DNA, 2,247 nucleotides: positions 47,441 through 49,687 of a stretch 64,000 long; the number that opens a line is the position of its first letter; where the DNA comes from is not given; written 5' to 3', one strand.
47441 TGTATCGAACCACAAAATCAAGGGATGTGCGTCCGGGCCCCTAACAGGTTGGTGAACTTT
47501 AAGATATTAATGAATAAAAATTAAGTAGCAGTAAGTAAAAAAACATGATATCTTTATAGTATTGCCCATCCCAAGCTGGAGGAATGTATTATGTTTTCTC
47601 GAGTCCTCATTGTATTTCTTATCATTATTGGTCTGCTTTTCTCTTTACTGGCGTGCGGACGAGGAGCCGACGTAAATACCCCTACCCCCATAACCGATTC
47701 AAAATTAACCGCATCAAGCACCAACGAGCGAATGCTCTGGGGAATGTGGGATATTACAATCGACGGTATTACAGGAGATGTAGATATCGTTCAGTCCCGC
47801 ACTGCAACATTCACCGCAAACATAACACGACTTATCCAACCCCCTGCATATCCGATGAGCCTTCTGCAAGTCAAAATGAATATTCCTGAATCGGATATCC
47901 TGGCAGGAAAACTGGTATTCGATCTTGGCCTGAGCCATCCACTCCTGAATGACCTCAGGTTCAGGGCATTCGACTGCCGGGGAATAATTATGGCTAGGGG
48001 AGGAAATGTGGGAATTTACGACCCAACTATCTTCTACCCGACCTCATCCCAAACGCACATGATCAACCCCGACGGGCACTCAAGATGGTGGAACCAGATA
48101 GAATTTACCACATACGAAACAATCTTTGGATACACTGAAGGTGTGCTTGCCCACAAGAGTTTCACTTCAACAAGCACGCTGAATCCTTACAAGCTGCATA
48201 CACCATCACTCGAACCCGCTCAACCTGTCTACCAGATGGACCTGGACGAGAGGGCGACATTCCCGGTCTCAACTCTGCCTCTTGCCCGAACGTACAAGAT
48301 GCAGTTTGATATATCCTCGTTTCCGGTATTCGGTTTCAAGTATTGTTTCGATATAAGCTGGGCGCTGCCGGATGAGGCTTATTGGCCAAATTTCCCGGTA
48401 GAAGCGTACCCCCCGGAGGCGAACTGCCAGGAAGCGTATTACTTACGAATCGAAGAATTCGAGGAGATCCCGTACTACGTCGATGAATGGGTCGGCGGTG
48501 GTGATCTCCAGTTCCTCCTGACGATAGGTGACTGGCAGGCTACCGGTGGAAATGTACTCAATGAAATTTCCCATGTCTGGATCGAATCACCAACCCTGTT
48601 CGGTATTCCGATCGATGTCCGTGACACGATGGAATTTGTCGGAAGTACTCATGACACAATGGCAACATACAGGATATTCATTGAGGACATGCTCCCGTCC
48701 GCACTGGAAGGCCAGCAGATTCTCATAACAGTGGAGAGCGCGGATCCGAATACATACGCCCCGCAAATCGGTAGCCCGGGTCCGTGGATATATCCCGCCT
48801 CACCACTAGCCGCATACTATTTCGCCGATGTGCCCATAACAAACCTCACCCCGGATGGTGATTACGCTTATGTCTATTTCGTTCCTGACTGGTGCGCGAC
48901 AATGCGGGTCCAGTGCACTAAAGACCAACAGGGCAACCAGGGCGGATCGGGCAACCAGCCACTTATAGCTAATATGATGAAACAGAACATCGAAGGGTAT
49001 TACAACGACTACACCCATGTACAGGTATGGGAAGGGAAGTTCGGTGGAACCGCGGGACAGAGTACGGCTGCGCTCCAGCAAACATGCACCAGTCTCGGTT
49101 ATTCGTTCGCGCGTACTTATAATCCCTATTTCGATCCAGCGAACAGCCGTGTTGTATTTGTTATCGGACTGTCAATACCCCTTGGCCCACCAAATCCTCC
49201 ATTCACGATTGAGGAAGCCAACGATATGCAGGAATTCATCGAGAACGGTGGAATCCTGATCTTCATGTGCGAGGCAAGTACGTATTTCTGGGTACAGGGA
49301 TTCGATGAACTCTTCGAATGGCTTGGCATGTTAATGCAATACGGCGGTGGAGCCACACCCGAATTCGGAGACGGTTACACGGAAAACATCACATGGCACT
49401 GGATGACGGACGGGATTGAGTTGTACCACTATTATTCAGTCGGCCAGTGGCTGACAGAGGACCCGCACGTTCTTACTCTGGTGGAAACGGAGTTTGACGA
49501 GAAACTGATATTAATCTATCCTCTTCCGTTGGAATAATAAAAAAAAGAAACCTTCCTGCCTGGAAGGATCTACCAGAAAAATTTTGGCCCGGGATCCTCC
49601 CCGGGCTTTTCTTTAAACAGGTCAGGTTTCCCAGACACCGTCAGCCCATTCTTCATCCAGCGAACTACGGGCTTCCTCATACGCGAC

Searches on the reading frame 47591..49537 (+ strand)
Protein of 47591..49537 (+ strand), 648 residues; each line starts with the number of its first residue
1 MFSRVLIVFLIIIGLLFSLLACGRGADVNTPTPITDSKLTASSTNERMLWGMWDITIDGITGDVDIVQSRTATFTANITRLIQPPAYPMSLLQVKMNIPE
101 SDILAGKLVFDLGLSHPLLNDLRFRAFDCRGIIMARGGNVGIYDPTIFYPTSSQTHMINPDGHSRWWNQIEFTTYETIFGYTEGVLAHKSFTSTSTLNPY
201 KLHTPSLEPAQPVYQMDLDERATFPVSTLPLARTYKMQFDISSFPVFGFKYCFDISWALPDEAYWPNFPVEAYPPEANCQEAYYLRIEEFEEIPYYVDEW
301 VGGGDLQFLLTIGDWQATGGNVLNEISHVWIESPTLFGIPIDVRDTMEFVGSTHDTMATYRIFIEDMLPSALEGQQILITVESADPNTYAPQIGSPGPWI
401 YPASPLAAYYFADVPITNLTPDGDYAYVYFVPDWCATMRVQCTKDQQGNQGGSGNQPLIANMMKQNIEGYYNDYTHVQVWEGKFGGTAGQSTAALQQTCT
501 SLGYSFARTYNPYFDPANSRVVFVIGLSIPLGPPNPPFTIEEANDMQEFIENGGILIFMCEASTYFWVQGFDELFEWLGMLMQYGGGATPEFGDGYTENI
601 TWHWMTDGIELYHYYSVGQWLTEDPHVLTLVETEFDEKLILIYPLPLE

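Call 47: search_protein_families(library=pfam, proteins=[window:47591-49537:+], max_evalue=0.0001)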
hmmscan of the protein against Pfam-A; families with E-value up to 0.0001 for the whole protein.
window:47591-49537:+ (648 aa): 0 families
